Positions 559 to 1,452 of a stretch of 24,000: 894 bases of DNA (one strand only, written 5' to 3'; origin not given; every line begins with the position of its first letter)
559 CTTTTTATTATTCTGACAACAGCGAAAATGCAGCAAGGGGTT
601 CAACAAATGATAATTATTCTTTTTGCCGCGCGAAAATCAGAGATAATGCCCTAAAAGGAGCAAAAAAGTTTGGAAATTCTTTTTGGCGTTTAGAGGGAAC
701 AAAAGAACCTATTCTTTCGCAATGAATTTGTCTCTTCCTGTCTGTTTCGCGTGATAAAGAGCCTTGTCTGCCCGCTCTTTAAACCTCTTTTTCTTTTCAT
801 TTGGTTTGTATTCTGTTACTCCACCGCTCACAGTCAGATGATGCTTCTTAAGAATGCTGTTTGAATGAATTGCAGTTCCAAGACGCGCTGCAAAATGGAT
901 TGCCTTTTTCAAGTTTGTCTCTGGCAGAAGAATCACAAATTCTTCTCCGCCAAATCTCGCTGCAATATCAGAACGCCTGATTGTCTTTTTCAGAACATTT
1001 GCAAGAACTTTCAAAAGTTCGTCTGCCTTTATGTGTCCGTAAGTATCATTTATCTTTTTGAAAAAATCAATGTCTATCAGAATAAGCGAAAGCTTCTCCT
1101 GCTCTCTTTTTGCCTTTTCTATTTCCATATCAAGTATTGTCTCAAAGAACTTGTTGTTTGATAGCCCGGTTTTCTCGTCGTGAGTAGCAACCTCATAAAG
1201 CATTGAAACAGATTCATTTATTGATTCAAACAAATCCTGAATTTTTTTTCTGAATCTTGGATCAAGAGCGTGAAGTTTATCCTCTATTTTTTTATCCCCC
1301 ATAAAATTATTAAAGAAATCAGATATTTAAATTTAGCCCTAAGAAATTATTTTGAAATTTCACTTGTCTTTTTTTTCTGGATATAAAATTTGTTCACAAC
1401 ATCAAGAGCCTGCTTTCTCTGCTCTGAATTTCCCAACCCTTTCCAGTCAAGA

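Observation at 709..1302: Sensor-less GGDEF cyclase with intact A-site and I-site in an otherwise archaeal gene neighbourhood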

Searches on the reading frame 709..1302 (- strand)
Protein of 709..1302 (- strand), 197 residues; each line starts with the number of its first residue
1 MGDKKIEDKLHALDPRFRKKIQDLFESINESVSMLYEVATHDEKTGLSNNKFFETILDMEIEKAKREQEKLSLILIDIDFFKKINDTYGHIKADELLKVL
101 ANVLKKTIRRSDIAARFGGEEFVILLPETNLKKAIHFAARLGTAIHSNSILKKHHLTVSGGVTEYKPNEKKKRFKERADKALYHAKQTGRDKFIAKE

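Call 4: search_protein_families(library=pfam, proteins=[window:709-1302:-], max_evalue=0.01)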
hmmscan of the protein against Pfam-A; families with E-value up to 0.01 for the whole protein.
window:709-1302:- (197 aa): 2 families
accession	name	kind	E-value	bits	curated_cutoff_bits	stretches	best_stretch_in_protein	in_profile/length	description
PF00990.26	GGDEF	-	4.1e-44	150.6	23.8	1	39-191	1-160/161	Diguanylate cyclase, GGDEF domain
PF22335.1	Cas10-Cmr2_palm2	-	0.0018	18.8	27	1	113-193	53-132/133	Cas10/Cmr2, second palm domain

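Call 5: search_protein_families(library=ncbifam, proteins=[window:709-1302:-], max_evalue=0.01)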
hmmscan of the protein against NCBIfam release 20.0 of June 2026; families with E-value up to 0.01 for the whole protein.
window:709-1302:- (197 aa): 22 families
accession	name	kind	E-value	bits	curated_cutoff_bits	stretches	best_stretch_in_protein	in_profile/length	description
NF038266.1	diguan_SiaD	equivalog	4.8e-49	167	290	1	22-192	76-251/252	biofilm regulation diguanylate cyclase SiaD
TIGR00254.1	GGDEF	domain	4.8e-49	166.3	37.4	1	37-195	3-166/168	diguanylate cyclase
NF007135.0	PRK09581.1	equivalog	8.4e-49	166.6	474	1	18-196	274-455/457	PleD family two-component system response regulator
NF041606.1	dguan_cyc_DgcA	equivalog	9.5e-46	156.3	370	1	27-193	166-336/340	diguanylate cyclase DgcA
NF007380.0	PRK09894.1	equivalog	3e-43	148.3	256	1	17-194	106-285/296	diguanylate cyclase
NF051473.1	DigCycDgcsShew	equivalog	2.1e-41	142.2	400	1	35-193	131-288/291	diguanylate cyclase DgcS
NF047654.1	DiguCycDgcRLepto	equivalog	7.4e-40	136.7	500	1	34-194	128-294/295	diguanylate cyclase DgcR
NF007423.1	PRK09966.1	equivalog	9.8e-36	123.4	325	1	20-186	220-390/390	diguanylate cyclase DgcN/YfiN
NF007298.0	PRK09776.1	equivalog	2.4e-32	111.8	1135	1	28-192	670-841/1111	diguanylate cyclase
NF007599.0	PRK10245.1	equivalog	5.2e-30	104.2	402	1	34-192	205-366/371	diguanylate cyclase AdrA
NF011955.1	PRK15426.1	equivalog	2e-28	98.9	408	1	35-196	394-561/564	cellulose biosynthesis regulator diguanylate cyclase DgcQ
NF040885.1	diguan_DgcJ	equivalog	2.3e-28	99.2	500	1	41-190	343-490/493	diguanylate cyclase DgcJ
NF045675.1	PhdiestaseDibA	equivalog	6.9e-27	94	980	1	27-193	191-361/623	phosphodiesterase DibA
NF047872.1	GGDEF_GdpS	equivalog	1e-25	90.7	400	1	37-193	185-347/355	GGDEF domain-containing protein GdpS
NF007474.0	PRK10060.1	equivalog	3.3e-22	78.5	782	1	34-194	232-393/663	cyclic di-GMP phosphodiesterase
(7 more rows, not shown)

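Call 10: find_homologous_proteins(query=window:709-1302:-, max_evalue=0.00001)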
Query window:709-1302:- (197 aa): 7658 proteins with E <= 0.00001 among 7857 candidates; the best 120 are listed.
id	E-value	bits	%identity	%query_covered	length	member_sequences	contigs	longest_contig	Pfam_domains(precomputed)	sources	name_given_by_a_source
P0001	2.0e-120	417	100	100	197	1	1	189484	PF00990.27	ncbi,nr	ncbi:Diguanylate cyclase, GGDEF domain [uncultured archaeon]|nr:Diguanylate cyclase, GGDEF domain [u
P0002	6.5e-97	341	81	98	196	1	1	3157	PF00990.27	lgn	-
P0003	2.5e-96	339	80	99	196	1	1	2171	PF00990.27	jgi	jgi:diguanylate cyclase (GGDEF)-like protein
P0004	5.2e-94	331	82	97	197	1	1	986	PF00990.27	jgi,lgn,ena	-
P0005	1.5e-93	330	82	97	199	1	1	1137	PF00990.27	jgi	jgi:diguanylate cyclase (GGDEF)-like protein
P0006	1.7e-91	323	78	98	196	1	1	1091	PF00990.27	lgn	-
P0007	3.3e-90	319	76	98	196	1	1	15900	PF00990.27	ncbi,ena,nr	ncbi:MAG TPA: GGDEF domain-containing protein [Patescibacteria group bacterium]|nr:GGDEF domain-cont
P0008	3.5e-89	316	75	98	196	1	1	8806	PF00990.27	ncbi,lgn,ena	ncbi:MAG: GGDEF domain-containing protein [Nanoarchaeota archaeon]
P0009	3.7e-89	315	75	98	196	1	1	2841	PF00990.27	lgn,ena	-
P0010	4.5e-89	315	77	98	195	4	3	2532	PF00990.27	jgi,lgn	jgi:diguanylate cyclase (GGDEF)-like protein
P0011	1.2e-88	314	75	98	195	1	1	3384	PF00990.27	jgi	jgi:diguanylate cyclase (GGDEF)-like protein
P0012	1.3e-88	314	75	98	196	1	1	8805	PF00990.27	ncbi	-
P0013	1.5e-88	314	75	98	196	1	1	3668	PF00990.27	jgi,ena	-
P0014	1.5e-88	313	75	98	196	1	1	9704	PF00990.27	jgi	jgi:diguanylate cyclase (GGDEF)-like protein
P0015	1.6e-88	313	73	98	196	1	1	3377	PF00990.27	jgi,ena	jgi:diguanylate cyclase (GGDEF)-like protein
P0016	3.7e-88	312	76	98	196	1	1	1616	PF00990.27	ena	-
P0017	5.2e-88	312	75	98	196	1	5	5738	PF00990.27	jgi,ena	-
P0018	6.2e-88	311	74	98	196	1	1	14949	PF00990.27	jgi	jgi:diguanylate cyclase (GGDEF)-like protein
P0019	6.8e-88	311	73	98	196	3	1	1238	PF00990.27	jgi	jgi:diguanylate cyclase (GGDEF)-like protein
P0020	6.9e-88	311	77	98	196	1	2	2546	PF00990.27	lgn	-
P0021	7.5e-88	311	76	98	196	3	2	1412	PF00990.27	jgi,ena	-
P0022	7.9e-88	311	73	98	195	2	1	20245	PF00990.27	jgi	jgi:two-component system, cell cycle response regulator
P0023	8.1e-88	311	75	98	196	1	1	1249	PF00990.27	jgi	-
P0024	1.1e-87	311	75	98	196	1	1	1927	PF00990.27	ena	-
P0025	2.7e-87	309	74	98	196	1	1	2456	PF00990.27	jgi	jgi:diguanylate cyclase (GGDEF)-like protein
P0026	3.9e-87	309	75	96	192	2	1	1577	PF00990.27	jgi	-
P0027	4.3e-87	309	76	98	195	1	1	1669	PF00990.27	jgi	jgi:diguanylate cyclase (GGDEF)-like protein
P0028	4.4e-87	309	75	98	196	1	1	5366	PF00990.27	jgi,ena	-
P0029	4.8e-87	309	74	98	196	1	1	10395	PF00990.27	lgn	-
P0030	5.2e-87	308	73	98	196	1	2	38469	PF00990.27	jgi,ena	jgi:diguanylate cyclase (GGDEF)-like protein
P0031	5.4e-87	308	75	97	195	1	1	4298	PF00990.27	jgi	-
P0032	7.4e-87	308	75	97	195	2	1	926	PF00990.27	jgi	jgi:diguanylate cyclase (GGDEF)-like protein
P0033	8.6e-87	308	76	97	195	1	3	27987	PF00990.27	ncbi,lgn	-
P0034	8.8e-87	308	74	98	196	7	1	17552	PF00990.27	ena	-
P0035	1.0e-86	307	74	97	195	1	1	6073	PF00990.27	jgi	jgi:diguanylate cyclase (GGDEF)-like protein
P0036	1.1e-86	307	73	98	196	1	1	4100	PF00990.27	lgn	-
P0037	1.4e-86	307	74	97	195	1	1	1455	PF00990.27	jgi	-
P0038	1.5e-86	307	74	97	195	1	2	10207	PF00990.27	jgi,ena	jgi:diguanylate cyclase (GGDEF)-like protein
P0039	2.0e-86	307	74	97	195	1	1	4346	PF00990.27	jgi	jgi:diguanylate cyclase (GGDEF)-like protein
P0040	2.1e-86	306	75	97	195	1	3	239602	PF00990.27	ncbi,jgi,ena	ncbi:MAG: GGDEF domain-containing protein [Candidatus Pacearchaeota archaeon]|jgi:diguanylate cyclas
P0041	2.3e-86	306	74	97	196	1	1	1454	PF00990.27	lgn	-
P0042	2.4e-86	306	74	98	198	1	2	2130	PF00990.27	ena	-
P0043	2.4e-86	306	76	98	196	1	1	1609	PF00990.27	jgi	jgi:diguanylate cyclase (GGDEF)-like protein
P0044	2.5e-86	306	74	98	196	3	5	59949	PF00990.27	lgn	-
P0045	2.6e-86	306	75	98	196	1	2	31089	PF00990.27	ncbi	-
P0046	2.6e-86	306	75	98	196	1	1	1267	PF00990.27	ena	-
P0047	2.6e-86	306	73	98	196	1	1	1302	PF00990.27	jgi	jgi:diguanylate cyclase (GGDEF)-like protein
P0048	3.8e-86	306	72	98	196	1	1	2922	PF00990.27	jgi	jgi:diguanylate cyclase (GGDEF)-like protein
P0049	3.8e-86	306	73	98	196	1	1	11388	PF00990.27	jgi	jgi:two-component system, cell cycle response regulator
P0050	4.2e-86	306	76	95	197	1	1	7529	PF00990.27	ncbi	-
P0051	4.5e-86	305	73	99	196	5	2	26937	PF00990.27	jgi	jgi:two-component system, cell cycle response regulator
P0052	4.6e-86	305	75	98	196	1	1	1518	PF00990.27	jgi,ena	-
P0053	4.6e-86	305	75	97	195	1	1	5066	PF00990.27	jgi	-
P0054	6.1e-86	305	75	98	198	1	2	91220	PF00990.27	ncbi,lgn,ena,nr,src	ncbi:hypothetical protein A3K82_01635 [Candidatus Pacearchaeota archaeon RBG_19FT_COMBO_34_9]|nr:MAG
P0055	6.3e-86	305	73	98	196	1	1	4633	PF00990.27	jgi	-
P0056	9.7e-86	304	75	95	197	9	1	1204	PF00990.27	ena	-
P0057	1.1e-85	304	74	96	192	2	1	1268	PF00990.27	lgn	-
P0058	1.2e-85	304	74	98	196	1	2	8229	PF00990.27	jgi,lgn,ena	-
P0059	1.5e-85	304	73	99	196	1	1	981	PF00990.27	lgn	-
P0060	1.7e-85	304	73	98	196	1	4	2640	PF00990.27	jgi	jgi:diguanylate cyclase (GGDEF)-like protein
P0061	1.9e-85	303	75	96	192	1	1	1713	PF00990.27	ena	-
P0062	3.0e-85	303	74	99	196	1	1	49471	PF00990.27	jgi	jgi:diguanylate cyclase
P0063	3.3e-85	303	76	98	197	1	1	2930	PF00990.27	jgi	jgi:diguanylate cyclase (GGDEF)-like protein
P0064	4.0e-85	302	74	95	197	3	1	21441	PF00990.27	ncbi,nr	ncbi:Diguanylate cyclase, GGDEF domain [uncultured archaeon]|nr:Diguanylate cyclase, GGDEF domain [u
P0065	4.5e-85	302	73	97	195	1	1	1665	PF00990.27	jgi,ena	-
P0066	5.2e-85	302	72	98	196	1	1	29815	PF00990.27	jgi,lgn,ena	-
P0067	5.3e-85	302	72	99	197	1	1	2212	PF00990.27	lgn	-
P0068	6.5e-85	302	72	98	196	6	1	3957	PF00990.27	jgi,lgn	-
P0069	6.5e-85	302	73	97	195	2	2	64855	PF00990.27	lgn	-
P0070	7.6e-85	301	74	98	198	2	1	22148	PF00990.27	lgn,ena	-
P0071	1.0e-84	301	75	98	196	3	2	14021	PF00990.27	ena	-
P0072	1.0e-84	301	74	98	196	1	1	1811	PF00990.27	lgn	-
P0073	1.1e-84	301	73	97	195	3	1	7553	PF00990.27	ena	-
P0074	1.6e-84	300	71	98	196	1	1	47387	PF00990.27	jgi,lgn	jgi:diguanylate cyclase (GGDEF)-like protein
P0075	1.7e-84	300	74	97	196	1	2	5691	PF00990.27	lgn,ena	-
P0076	1.9e-84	300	74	97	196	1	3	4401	PF00990.27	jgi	jgi:diguanylate cyclase (GGDEF)-like protein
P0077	2.1e-84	300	72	95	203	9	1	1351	PF00990.27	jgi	jgi:diguanylate cyclase (GGDEF)-like protein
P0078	2.5e-84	300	75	98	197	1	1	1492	PF00990.27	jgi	jgi:diguanylate cyclase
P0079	3.0e-84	299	75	99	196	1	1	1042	PF00990.27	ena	-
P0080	4.3e-84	299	71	98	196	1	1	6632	PF00990.27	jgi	jgi:diguanylate cyclase (GGDEF)-like protein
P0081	4.5e-84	299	74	96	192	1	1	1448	PF00990.27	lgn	-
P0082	6.6e-84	298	73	98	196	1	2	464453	PF00990.27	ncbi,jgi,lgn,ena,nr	ncbi:GGDEF domain-containing protein [Candidatus Pacearchaeota archaeon]|jgi:diguanylate cyclase (GG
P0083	1.2e-83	298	73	96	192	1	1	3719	PF00990.27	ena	-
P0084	1.4e-83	297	70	98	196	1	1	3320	PF00990.27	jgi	jgi:diguanylate cyclase (GGDEF)-like protein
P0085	1.6e-83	297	72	97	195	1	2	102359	PF00990.27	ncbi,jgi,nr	ncbi:GGDEF domain-containing protein [Candidatus Pacearchaeota archaeon]|jgi:diguanylate cyclase (GG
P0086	1.7e-83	297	73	99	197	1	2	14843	PF00990.27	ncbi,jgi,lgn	-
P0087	1.9e-83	297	73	97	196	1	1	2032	PF00990.27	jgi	jgi:diguanylate cyclase (GGDEF)-like protein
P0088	2.0e-83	297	72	99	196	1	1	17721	PF00990.27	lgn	-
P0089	2.2e-83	297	72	98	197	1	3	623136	PF00990.27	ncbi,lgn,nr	ncbi:MAG: GGDEF domain-containing protein [Candidatus Nanoarchaeia archaeon]|nr:GGDEF domain-contain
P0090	2.5e-83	297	70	98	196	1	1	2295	PF00990.27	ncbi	-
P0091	2.6e-83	296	73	99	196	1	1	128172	PF00990.27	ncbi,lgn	-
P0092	2.7e-83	296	72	98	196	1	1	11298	PF00990.27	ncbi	-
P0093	4.4e-83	296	71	95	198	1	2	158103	PF00990.27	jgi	jgi:diguanylate cyclase (GGDEF)-like protein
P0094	4.6e-83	296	71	99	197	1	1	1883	PF00990.27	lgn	-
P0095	4.9e-83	296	73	97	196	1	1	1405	PF22335.2,PF00990.27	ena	-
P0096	6.1e-83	295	70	99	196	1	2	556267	PF24898.3,PF00990.27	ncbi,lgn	-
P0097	7.4e-83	295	72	96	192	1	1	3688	PF00990.27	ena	-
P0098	1.2e-82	294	71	97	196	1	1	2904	PF00990.27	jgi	jgi:diguanylate cyclase (GGDEF)-like protein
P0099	1.5e-82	294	73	98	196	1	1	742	PF00990.27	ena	-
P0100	1.5e-82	294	71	99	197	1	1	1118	PF00990.27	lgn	-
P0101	1.7e-82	294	72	98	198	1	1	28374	PF00990.27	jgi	jgi:diguanylate cyclase (GGDEF)-like protein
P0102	2.1e-82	293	71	99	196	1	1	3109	PF00990.27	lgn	-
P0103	2.2e-82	293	71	99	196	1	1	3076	PF00990.27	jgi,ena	-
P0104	3.5e-82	293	71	98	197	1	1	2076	PF00990.27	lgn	-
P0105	4.6e-82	292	72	97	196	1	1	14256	PF22335.2,PF00990.27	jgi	jgi:diguanylate cyclase (GGDEF)-like protein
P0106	4.7e-82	292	72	98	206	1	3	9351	PF00990.27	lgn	-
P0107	5.2e-82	292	72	97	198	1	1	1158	PF24898.3,PF00990.27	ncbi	-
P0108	5.2e-82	292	69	98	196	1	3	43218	PF24898.3,PF00990.27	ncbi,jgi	-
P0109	5.7e-82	292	70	97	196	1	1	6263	PF22335.2,PF00990.27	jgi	jgi:diguanylate cyclase (GGDEF)-like protein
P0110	6.4e-82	292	72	95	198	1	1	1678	PF00990.27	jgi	jgi:diguanylate cyclase (GGDEF)-like protein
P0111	6.5e-82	292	71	97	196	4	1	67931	PF00990.27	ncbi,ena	-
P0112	6.6e-82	292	71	98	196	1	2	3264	PF00990.27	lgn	-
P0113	6.7e-82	292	72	98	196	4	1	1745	PF00990.27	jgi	-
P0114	1.2e-81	291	69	98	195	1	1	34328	PF22335.2,PF00990.27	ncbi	-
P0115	1.2e-81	291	70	99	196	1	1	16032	PF00990.27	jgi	-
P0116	1.4e-81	291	69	98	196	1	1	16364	PF24898.3,PF00990.27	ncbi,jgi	-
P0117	1.4e-81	291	73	94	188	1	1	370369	PF00990.27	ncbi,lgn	-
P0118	1.5e-81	291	72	96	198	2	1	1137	PF00990.27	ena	-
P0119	1.5e-81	291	70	98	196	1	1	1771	PF00990.27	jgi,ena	-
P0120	1.8e-81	290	70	99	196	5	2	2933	PF00990.27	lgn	-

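Call 11: find_encoding_contigs(protein=window:709-1302:-, flank=10000, max_places=6)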
Protein window:709-1302:- (197 aa): no gene with exactly this product is on record in the collection.

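Call 19: find_encoding_contigs(protein=P0089, flank=10000, max_places=2)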
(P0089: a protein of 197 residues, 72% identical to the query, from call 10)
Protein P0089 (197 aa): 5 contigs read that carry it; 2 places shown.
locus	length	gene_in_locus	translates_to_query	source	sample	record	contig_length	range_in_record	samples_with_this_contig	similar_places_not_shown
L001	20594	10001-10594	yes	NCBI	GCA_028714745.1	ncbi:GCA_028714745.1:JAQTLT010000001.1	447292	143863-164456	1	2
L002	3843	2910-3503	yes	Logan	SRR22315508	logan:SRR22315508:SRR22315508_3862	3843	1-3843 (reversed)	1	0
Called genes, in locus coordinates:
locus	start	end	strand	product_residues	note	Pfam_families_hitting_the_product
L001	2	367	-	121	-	-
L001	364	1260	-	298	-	PF00890:FAD_binding_2 (faint), PF01134:GIDA (faint), PF03486:HI0933_like (faint), PF07992:Pyr_redox_2, PF12831:FAD_oxidored (weak), PF13738:Pyr_redox_3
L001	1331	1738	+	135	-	-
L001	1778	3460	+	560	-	PF03485:Arg_tRNA_synt_N, PF00750:tRNA-synt_1d, PF05746:DALR_1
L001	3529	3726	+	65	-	-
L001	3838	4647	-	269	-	PF01978:TrmB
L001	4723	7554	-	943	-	PF00133:tRNA-synt_1, PF09334:tRNA-synt_1g (faint), PF08264:Anticodon_1, PF19302:DUF5915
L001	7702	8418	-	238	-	PF00590:TP_methylase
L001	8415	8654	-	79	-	-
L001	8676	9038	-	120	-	-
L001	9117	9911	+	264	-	PF04414:tRNA_deacylase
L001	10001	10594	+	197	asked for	PF00990:GGDEF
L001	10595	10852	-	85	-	-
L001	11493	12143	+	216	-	PF07690:MFS_1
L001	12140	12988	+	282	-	PF02655:ATP-grasp_3, PF08443:RimK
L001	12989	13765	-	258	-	PF00795:CN_hydrolase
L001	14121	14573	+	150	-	-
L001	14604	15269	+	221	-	PF01351:RNase_HII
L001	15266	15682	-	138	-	-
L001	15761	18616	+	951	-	PF02463:SMC_N, PF13175:AAA_15, PF13476:AAA_23, PF13304:AAA_21 (weak)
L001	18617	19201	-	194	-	-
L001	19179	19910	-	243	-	-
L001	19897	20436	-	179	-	-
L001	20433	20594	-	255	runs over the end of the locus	-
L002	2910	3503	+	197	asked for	PF00990:GGDEF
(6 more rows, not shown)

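Call 20: find_encoding_contigs(protein=P0082, flank=10000, max_places=2)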
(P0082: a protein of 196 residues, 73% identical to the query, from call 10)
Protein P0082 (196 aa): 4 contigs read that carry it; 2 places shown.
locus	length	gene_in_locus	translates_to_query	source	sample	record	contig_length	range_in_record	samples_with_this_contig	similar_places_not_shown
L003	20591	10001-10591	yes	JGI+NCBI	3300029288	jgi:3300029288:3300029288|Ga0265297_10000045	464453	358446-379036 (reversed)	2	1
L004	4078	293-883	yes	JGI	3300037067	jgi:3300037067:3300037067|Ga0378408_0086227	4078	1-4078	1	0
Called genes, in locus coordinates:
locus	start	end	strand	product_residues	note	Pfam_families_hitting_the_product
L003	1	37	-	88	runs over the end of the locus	-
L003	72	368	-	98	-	PF02943:FeThRed_B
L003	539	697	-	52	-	-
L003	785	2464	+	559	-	PF03485:Arg_tRNA_synt_N, PF00750:tRNA-synt_1d, PF05746:DALR_1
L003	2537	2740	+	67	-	-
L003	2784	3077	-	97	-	-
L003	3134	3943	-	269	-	PF01978:TrmB, PF11495:TrmB_EBD_N (weak)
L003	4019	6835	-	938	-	PF00133:tRNA-synt_1, PF09334:tRNA-synt_1g, PF01406:tRNA-synt_1e, PF09334:tRNA-synt_1g, PF01921:tRNA-synt_1f (weak), PF08264:Anticodon_1, PF19302:DUF5915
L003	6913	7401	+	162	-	-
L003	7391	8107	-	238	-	PF00590:TP_methylase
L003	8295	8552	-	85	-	-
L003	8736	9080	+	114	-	PF03692:CxxCxxCC (weak)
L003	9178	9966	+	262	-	PF04414:tRNA_deacylase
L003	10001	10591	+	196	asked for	PF00990:GGDEF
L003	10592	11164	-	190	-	PF02457:DAC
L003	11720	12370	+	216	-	PF07690:MFS_1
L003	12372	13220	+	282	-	PF02655:ATP-grasp_3, PF08443:RimK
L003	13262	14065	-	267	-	PF00795:CN_hydrolase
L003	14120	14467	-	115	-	-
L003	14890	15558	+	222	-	PF01351:RNase_HII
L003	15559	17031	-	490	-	-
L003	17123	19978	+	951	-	PF02463:SMC_N, PF13175:AAA_15 (weak), PF13476:AAA_23, PF13304:AAA_21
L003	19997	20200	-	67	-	-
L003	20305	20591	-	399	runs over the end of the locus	-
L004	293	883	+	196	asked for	PF00990:GGDEF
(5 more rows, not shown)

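Call 22: find_encoding_contigs(protein=P0096, flank=10000, max_places=1)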
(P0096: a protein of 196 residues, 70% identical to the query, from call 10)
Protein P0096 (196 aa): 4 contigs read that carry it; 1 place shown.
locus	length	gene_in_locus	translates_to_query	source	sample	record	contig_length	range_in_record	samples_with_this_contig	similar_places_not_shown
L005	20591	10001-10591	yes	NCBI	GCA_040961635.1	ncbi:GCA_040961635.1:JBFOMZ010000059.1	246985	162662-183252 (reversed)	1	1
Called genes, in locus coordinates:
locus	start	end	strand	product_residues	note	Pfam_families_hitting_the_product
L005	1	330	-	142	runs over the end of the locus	-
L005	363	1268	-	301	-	PF01134:GIDA (faint), PF07992:Pyr_redox_2, PF13738:Pyr_redox_3, PF00070:Pyr_redox (weak)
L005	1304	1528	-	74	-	-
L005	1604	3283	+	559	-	PF03485:Arg_tRNA_synt_N, PF00750:tRNA-synt_1d, PF01406:tRNA-synt_1e (faint), PF05746:DALR_1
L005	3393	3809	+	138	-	-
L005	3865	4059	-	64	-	-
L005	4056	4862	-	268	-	PF01978:TrmB, PF11495:TrmB_EBD_N (weak)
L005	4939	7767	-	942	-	PF00133:tRNA-synt_1, PF09334:tRNA-synt_1g (weak), PF08264:Anticodon_1, PF19302:DUF5915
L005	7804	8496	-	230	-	PF00590:TP_methylase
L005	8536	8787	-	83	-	-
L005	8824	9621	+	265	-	PF04414:tRNA_deacylase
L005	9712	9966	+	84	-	-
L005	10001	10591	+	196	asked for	PF00990:GGDEF, PF24898:GGDEF_GdpP (weak)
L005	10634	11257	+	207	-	PF09335:VTT_dom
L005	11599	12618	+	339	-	PF00149:Metallophos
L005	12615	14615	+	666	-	PF00122:E1-E2_ATPase, PF08282:Hydrolase_3 (faint), PF00702:Hydrolase, PF12710:HAD (faint)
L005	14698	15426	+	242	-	-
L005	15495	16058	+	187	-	PF07690:MFS_1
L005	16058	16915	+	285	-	PF08443:RimK, PF02655:ATP-grasp_3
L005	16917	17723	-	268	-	PF00795:CN_hydrolase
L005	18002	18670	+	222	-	PF01351:RNase_HII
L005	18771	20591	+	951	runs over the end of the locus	PF02463:SMC_N, PF13304:AAA_21 (weak)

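Call 23: find_encoding_contigs(protein=P0001, flank=10000, max_places=2)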
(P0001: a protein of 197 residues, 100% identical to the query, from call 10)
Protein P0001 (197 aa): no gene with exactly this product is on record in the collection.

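Call 24: find_related_loci(query=window:709-1302:-, collection=genome_contigs, flank=10000)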
Query window:709-1302:- (197 aa) in genome_contigs; peptide patterns used: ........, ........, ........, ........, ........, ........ (x = any residue, [..] = any of these).
600 stretches matched a pattern (row limit reached: there are more); 584 encode a relative of the query (tblastn E <= 1e-3); the best 80 are kept; 80 distinct loci.
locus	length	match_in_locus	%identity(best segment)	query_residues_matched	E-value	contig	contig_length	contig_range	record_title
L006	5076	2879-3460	65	4-197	7e-83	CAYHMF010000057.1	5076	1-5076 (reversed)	MAG TPA_asm: Candidatus Woesearchaeota archaeon isolate ERP119705_co13_638 genome assembly, contig: NODE_20935_length_50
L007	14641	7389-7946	69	10-195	1e-82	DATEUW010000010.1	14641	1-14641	MAG TPA_asm: Candidatus Nanoarchaeia archaeon isolate SMAG_U8351 k141_40109, whole genome shotgun sequence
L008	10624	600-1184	64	3-197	2e-79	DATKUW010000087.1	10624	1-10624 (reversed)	MAG TPA_asm: Bacillota bacterium isolate SMAG_U14117 k141_2120488, whole genome shotgun sequence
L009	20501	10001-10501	52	24-191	5e-51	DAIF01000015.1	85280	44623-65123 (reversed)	MAG TPA_asm: Candidatus Pacearchaeota archaeon UBA73 UBA73_contig_5727, whole genome shotgun sequence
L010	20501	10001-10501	45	35-197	1e-39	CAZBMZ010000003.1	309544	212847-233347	MAG TPA_asm: uncultured Clostridia bacterium isolate SRP090828_co2_158 genome assembly, contig: NODE_6_length_309544_cov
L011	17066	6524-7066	41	20-194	1e-38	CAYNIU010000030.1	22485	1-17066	MAG TPA_asm: uncultured Methylomarinum sp. isolate SRP216583_co2_37 genome assembly, contig: NODE_1538_length_22485_cov_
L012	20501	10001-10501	43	26-192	3e-38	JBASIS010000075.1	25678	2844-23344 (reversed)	MAG: Chromatiaceae bacterium isolate MFD13489_ilm_asm_bin16 k127_240341, whole genome shotgun sequence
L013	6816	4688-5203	45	17-191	3e-38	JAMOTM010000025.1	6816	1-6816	MAG: Aquificota bacterium isolate 4571-419_metabat2_scaf2bin.007 4571-419_scaffold_2246_c1, whole genome shotgun sequenc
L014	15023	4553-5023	44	39-192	2e-37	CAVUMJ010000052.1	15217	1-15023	MAG: uncultured proteobacterium isolate MFD02138.bin.2.64 genome assembly, contig: contig_108854, whole genome shotgun s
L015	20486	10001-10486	44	35-192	2e-37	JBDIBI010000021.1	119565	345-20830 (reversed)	MAG: Blastocatellia bacterium isolate AS-MICRO-OLR.206 NODE_364_length_119565_cov_24.629969, whole genome shotgun sequen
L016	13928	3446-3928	43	39-197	2e-37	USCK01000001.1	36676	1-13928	uncultured bacterium isolate UMGS1585 genome assembly, contig: NODE_88_length_36676_cov_1.86718, whole genome shotgun se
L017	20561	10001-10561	38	18-197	6e-37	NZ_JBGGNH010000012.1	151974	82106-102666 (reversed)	MAG: Ideonella sp. isolate bin.038 k141_1426606, whole genome shotgun sequence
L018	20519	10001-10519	40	26-193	9e-37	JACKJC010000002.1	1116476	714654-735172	MAG: Methylobacteriaceae bacterium isolate HK-STAS-PROT-29 HK-STAS-PROT-29_2, whole genome shotgun sequence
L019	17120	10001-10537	41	22-197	6e-37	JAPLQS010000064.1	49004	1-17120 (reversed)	MAG: Nitrosospira sp. isolate LacPavin_0818_WC40_MAG_55_48 LacPavin_0818_WC40_scaffold_847302, whole genome shotgun sequ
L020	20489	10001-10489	43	37-196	8e-37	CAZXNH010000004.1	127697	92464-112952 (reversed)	MAG TPA_asm: uncultured Ectothiorhodospiraceae bacterium isolate binchicken_co405_66 genome assembly, contig: NODE_159_l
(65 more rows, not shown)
